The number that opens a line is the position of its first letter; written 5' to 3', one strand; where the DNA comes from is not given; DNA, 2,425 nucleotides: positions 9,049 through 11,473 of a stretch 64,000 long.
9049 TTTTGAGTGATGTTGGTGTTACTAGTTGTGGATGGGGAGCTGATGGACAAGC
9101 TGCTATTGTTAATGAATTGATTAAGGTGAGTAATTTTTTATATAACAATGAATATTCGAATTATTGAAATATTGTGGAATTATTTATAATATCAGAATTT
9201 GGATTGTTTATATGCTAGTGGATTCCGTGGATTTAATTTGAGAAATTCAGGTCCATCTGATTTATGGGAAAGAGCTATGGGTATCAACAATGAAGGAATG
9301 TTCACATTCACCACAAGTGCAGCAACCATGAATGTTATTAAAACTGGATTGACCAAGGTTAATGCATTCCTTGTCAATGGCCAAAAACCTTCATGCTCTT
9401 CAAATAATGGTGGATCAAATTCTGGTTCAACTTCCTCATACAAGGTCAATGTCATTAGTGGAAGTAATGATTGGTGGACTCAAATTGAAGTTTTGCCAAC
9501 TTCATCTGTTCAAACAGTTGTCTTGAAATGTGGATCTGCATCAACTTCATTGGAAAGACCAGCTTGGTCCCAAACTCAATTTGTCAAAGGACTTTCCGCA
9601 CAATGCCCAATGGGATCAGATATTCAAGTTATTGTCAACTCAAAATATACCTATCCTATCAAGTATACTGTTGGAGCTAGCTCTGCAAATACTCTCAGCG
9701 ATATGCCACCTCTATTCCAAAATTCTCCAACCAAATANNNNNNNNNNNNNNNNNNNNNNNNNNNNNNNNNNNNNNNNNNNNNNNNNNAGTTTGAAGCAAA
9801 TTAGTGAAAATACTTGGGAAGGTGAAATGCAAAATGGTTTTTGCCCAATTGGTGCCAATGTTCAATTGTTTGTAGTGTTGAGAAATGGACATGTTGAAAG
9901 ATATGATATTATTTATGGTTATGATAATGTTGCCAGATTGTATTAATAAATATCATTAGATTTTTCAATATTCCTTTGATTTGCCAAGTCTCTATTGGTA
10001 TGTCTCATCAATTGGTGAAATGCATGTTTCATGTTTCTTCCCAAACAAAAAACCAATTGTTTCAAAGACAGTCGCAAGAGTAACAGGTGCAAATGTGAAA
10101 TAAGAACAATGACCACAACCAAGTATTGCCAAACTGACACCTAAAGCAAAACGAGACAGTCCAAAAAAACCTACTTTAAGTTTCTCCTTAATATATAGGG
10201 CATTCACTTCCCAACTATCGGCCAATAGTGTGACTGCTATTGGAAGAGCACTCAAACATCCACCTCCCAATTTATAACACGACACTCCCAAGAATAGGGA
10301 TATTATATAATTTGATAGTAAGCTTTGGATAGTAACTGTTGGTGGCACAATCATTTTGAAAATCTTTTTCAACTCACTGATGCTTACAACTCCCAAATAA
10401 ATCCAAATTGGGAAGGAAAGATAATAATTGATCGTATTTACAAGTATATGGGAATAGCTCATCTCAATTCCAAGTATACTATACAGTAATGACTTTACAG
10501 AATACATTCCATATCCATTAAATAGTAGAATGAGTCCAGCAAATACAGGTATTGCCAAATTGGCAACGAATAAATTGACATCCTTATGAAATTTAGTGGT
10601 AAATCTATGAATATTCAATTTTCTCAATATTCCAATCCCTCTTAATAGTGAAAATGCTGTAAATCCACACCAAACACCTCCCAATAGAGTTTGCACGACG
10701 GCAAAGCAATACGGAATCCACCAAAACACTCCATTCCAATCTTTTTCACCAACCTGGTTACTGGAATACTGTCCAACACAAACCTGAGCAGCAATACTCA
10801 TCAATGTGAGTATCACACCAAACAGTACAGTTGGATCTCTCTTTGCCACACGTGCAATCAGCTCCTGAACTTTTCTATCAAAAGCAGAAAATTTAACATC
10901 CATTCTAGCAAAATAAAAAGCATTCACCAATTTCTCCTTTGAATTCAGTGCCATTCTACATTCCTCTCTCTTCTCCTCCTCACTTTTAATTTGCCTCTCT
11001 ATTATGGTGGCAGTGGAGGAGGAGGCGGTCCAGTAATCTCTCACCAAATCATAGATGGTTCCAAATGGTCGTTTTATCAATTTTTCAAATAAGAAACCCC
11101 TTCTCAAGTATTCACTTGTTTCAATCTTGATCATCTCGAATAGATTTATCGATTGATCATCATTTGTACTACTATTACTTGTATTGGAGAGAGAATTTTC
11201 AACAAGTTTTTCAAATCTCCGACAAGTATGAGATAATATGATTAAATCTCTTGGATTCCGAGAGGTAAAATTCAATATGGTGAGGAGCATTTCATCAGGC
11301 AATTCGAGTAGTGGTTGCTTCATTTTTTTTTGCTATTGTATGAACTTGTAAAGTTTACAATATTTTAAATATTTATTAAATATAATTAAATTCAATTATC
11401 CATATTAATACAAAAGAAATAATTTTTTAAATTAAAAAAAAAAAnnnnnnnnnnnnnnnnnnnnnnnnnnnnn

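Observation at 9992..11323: F-box fused to a polytopic membrane domain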

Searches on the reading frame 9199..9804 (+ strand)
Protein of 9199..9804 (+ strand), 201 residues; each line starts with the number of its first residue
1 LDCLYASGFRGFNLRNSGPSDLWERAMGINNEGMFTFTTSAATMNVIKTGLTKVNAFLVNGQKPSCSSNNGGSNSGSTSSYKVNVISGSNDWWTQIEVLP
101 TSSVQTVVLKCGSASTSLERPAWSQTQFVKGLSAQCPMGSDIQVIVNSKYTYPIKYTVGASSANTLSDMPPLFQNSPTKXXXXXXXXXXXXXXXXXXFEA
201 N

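Call 4: search_protein_families(library=pfam, proteins=[window:9199-9804:+], max_evalue=1)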
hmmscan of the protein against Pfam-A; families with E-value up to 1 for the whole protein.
window:9199-9804:+ (201 aa): 1 family
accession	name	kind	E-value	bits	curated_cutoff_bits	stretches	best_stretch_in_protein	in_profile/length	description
PF14427.12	Pput2613-deam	-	0.13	12.5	25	1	21-80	34-90/118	Pput_2613-like deaminase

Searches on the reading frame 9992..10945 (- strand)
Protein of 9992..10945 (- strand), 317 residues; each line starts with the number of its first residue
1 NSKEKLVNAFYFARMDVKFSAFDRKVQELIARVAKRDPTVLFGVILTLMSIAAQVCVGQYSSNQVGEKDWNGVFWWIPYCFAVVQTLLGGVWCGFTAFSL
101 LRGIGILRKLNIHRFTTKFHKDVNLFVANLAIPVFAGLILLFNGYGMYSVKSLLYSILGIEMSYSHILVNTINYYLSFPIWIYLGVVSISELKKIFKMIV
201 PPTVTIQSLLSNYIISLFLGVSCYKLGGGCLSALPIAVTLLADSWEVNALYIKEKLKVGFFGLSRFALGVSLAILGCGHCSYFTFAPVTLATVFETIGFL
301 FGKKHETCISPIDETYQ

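Call 27: search_protein_families(library=pfam, proteins=[window:9992-10945:-], max_evalue=10)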
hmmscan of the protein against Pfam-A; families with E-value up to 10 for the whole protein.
window:9992-10945:- (317 aa): 0 families

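Call 30: find_homologous_proteins(query=A2, max_evalue=10)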
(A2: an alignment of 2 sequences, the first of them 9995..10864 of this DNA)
Query A2 (2 sequences) (290 aa, profile of the alignment): 2 proteins with E <= 10 among 8000 candidates.
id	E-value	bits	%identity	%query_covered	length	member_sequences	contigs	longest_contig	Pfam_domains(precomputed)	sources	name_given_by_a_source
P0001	3.6e-156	538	100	100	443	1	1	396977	PF12937.13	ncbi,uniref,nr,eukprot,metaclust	ncbi:Hypothetical protein NAEGRDRAFT_69101 [Naegleria gruberi]|uniref:F-box domain-containing protei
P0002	9.8e-117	408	24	83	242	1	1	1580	-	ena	-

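Call 32: search_solved_structures(query=A2, max_evalue=10)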
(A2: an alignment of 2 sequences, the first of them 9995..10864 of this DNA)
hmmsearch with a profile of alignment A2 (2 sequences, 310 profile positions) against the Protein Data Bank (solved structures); distinct sequences matched with E-value up to 10: 0.

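Call 48: predict_structure(alignment_id=A3)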
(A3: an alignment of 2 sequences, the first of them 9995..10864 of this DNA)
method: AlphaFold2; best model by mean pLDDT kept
length: 290 residues; sequences in the alignment: 2
mean_pLDDT: 36.3   pTM: 0.28
mean pLDDT of the five models: 36.3, 34.5, 34.0, 33.0, 32.7
residues with pLDDT >= 90: 0; 70-90: 0; 50-70: 0; < 50: 290
segments of 3 or more residues with pLDDT < 50: 1-290
pLDDT, mean of each block of 10 residues (from residue 1): 37 40 40 36 40 43 44 40 39 36 36 34 33 33 33 32 36 33 35 32 33 36 36 37 38 33 36 37 33
secondary structure, 60 per line:
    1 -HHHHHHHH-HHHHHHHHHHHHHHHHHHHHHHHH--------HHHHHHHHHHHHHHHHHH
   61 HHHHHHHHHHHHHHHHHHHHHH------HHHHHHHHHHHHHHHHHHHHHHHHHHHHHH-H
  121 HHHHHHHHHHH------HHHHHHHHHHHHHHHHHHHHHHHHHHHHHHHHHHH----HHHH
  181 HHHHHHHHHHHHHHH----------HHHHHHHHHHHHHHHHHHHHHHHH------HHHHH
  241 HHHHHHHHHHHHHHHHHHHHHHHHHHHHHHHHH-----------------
elements in order: H2-9 H11-34 H43-82 H89-118 H120-131 H138-172 H177-195 H206-229 H236-273

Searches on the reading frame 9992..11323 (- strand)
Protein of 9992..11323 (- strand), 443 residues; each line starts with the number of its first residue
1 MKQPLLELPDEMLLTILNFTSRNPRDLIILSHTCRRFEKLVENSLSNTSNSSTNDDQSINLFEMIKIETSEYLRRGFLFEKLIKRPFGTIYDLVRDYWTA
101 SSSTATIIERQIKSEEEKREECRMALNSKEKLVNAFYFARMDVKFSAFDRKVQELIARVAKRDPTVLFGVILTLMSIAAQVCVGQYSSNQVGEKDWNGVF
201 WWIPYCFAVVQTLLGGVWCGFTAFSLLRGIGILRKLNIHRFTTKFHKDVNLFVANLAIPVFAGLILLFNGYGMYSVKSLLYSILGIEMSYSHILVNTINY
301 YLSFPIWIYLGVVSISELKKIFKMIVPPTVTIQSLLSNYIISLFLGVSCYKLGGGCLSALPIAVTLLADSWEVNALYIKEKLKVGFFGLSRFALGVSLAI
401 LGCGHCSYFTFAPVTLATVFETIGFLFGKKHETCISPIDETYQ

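Call 4: search_protein_families(library=pfam, proteins=[window:9992-11323:-], max_evalue=1)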
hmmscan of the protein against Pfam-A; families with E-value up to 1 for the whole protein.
window:9992-11323:- (443 aa): 2 families
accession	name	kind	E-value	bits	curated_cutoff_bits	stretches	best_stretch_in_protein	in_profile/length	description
PF12937.12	F-box-like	-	1.7e-06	28.2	24.3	1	6-43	2-37/47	F-box-like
PF00646.38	F-box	-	0.00021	21.5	20.5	1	5-44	1-38/43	F-box domain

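Call 7: find_homologous_proteins(query=window:9992-11323:-)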
Query window:9992-11323:- (443 aa): 1 proteins with E <= 0.001 among 8000 candidates.
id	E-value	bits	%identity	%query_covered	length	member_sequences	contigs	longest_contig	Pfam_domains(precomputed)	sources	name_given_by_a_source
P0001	6.5e-295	996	100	100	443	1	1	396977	PF12937.13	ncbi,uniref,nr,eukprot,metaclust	ncbi:Hypothetical protein NAEGRDRAFT_69101 [Naegleria gruberi]|uniref:F-box domain-containing protei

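Call 16: predict_structure(protein=window:9992-11323:-)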
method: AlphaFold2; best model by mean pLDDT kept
length: 443 residues; sequences in the alignment: 1
mean_pLDDT: 38.2   pTM: 0.26
mean pLDDT of the five models: 38.2, 33.9, 32.2, 29.6, 27.4
residues with pLDDT >= 90: 0; 70-90: 0; 50-70: 3; < 50: 440
segments of 3 or more residues with pLDDT < 50: 1-213, 216-237, 239-443
pLDDT, mean of each block of 10 residues (from residue 1): 32 36 34 39 42 41 31 32 33 34 30 40 35 30 31 39 42 46 42 44 46 49 46 46 43 43 43 36 33 35 35 38 40 36 36 36 41 41 40 41 33 41 39 34 32
secondary structure, 60 per line:
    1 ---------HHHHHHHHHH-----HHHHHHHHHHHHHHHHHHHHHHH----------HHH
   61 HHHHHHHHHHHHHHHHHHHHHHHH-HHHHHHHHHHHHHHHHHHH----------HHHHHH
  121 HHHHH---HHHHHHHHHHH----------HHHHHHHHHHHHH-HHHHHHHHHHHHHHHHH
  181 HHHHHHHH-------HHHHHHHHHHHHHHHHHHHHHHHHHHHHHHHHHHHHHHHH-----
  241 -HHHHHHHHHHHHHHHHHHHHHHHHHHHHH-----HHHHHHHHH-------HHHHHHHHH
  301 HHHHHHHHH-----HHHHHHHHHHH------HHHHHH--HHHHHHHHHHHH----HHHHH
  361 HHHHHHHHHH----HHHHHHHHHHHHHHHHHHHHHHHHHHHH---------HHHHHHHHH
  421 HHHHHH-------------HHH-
elements in order: H10-19 H25-47 H58-84 H86-104 H115-125 H129-139 H150-162 H164-188 H196-235 H242-270 H276-284 H292-309 H315-325 H332-337 H340-351 H356-370 H375-402 H412-426

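Call 17: search_protein_representatives(protein=window:9992-11323:-)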
Query: 443 residues. Proteins with E-value up to 0.001 (for the whole library): 3; up to 1e-10: 1; up to 1e-30: 1. The best 3 are listed.
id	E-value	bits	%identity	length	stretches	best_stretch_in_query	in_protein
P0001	2.1e-295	995.7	100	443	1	1-443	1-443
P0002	1.8e-05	40.4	26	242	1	175-418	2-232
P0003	5.7e-05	38.7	33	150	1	3-112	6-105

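Call 19: list_cluster_members(proteins=[P0002, P0003, P0001])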
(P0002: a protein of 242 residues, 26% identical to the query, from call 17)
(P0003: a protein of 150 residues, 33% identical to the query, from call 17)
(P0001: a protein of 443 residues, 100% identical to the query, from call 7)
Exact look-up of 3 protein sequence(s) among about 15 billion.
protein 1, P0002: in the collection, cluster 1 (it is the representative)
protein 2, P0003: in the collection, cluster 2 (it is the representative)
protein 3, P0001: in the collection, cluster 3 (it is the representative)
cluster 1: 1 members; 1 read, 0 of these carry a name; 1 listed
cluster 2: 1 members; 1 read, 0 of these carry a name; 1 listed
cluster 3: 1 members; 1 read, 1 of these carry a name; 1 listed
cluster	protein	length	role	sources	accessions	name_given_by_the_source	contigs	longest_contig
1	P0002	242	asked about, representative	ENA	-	-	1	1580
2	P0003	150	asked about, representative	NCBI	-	-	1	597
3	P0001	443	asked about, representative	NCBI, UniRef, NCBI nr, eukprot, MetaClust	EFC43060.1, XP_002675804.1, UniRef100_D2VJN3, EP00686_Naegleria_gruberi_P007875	Hypothetical protein NAEGRDRAFT_69101 [Naegleria gruberi] | F-box domain-containing protein n=1 Tax=Naegleria gruberi TaxID=5762 RepID=D2VJN3_NAEGR | uncharacterized protein NAEGRDRAFT_69101 [Naegleria gruberi]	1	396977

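Call 20: find_encoding_contigs(protein=P0002, flank=5000)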
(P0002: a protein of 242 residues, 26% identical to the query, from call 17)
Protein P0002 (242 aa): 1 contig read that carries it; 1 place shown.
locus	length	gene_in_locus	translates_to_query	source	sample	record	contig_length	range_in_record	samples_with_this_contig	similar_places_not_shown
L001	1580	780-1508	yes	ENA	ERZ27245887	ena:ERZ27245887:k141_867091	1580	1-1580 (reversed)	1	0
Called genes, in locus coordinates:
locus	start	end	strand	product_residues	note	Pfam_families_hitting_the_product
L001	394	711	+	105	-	-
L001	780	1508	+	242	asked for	-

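Call 21: find_encoding_contigs(protein=P0003, flank=5000)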
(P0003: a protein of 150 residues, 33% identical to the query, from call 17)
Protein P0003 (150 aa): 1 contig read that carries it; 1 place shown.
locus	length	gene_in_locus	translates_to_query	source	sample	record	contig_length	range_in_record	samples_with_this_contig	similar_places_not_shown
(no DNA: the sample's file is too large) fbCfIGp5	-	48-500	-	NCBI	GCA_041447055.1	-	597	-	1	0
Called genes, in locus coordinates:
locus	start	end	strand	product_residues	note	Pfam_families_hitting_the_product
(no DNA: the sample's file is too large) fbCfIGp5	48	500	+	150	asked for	PF00646:F-box (faint), PF12937:F-box-like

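Call 27: search_protein_families(library=pfam, proteins=[P0003], max_evalue=10)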
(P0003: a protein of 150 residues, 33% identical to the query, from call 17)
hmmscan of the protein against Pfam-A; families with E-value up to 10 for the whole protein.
P0003 (150 aa): 3 families
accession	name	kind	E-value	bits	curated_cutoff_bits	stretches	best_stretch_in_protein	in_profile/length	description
PF12937.12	F-box-like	-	1.4e-09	38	24.3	1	8-43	1-34/47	F-box-like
PF00646.38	F-box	-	1.2e-05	25.5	20.5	1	8-43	1-34/43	F-box domain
PF13013.11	F-box-like_2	-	0.068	13.6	21.6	1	8-120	22-52/107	F-box-like domain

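Call 41: find_related_loci(query=A1, collection=metagenome_contigs, flank=3000)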
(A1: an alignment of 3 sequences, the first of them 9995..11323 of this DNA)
Query A1 (443 aa) in metagenome_contigs; peptide patterns used: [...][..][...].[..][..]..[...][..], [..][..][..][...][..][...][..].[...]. (x = any residue, [..] = any of these).
553 stretches matched a pattern; 2 encode a relative of the query (tblastn E <= 1e-3); 2 distinct loci.
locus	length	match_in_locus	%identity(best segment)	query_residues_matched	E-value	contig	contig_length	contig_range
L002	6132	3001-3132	43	1-49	2e-6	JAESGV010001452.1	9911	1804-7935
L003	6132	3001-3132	43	1-49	2e-6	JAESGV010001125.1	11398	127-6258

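Call 47: search_protein_families(library=pfam, proteins=[L002:2965-4347:+, L002:1796-2932:+], max_evalue=1)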
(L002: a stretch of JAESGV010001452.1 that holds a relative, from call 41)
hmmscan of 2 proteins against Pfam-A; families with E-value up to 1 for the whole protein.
L002:2965-4347:+ (461 aa): 5 families
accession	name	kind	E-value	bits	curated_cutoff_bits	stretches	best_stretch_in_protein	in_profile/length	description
PF12937.12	F-box-like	-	1.8e-07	31.3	24.3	1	21-62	5-43/47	F-box-like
PF00646.38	F-box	-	0.00049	20.3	20.5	1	18-59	2-41/43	F-box domain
PF11097.13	DUF2883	-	0.12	13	25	0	107-133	26-52/75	Protein of unknown function (DUF2883)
PF05341.16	PIF6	-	0.13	12.9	27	1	91-111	47-67/105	Per os infectivity factor 6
PF03376.19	Adeno_E3B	-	0.16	12.7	25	1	379-407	30-58/67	Adenovirus E3B protein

L002:1796-2932:+ (379 aa): 1 family
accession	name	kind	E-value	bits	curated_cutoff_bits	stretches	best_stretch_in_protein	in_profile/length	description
PF00780.28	CNH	-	0.04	14.2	26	1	76-136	6-66/255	CNH domain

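Call 53: find_homologous_proteins(query=A5, max_evalue=10)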
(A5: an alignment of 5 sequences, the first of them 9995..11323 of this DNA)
Query A5 (5 sequences) (443 aa, profile of the alignment): 3 proteins with E <= 10 among 8000 candidates.
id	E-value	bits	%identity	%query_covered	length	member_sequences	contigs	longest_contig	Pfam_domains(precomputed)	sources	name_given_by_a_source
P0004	4.0e-182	624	43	11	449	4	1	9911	PF12937.13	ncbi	-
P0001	1.3e-165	570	100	100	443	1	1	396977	PF12937.13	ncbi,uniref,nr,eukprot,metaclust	ncbi:Hypothetical protein NAEGRDRAFT_69101 [Naegleria gruberi]|uniref:F-box domain-containing protei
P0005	1.9e-68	250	35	9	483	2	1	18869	-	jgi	jgi:hypothetical protein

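Call 55: find_encoding_contigs(protein=P0005, flank=4000)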
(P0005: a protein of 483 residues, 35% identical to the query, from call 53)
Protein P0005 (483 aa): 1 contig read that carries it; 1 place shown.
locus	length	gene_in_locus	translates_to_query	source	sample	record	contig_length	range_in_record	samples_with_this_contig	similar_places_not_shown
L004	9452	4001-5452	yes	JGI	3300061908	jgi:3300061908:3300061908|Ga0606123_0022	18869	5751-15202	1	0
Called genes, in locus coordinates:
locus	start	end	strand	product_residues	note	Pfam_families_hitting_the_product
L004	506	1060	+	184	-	PF10474:Syndetin_C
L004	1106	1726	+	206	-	PF10474:Syndetin_C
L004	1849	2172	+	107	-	-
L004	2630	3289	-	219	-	PF13239:2TM (faint)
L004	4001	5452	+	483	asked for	-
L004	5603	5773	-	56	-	-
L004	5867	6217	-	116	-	PF00503:G-alpha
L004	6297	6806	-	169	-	PF00503:G-alpha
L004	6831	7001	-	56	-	-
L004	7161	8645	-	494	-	-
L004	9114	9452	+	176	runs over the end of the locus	-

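Call 56: list_cluster_members(proteins=[P0004, P0005])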
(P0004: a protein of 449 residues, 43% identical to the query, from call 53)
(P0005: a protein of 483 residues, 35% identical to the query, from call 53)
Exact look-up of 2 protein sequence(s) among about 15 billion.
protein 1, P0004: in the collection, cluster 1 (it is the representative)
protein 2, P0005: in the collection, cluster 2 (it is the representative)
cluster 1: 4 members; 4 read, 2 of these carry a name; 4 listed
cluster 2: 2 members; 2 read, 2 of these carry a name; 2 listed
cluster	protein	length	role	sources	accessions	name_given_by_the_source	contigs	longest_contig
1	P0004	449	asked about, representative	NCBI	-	-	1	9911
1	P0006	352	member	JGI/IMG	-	hypothetical protein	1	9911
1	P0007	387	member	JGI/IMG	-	hypothetical protein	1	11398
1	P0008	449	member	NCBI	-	-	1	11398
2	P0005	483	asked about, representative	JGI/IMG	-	hypothetical protein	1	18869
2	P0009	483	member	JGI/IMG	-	hypothetical protein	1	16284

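Call 77: find_related_loci(query=A1, collection=viral_contigs, flank=3000)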
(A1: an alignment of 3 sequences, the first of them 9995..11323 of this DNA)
Query A1 (443 aa) in viral_contigs; peptide patterns used: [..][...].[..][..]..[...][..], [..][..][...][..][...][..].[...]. (x = any residue, [..] = any of these).
299 stretches matched a pattern, but none encodes a relative of the query by tblastn (E <= 1e-3).

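Call 78: find_related_loci(query=A6, collection=viral_contigs, flank=3000)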
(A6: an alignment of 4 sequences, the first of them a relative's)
Query A6 (449 aa) in viral_contigs; peptide patterns used: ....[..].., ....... (x = any residue, [..] = any of these).
123 stretches matched a pattern, but none encodes a relative of the query by tblastn (E <= 1e-3).
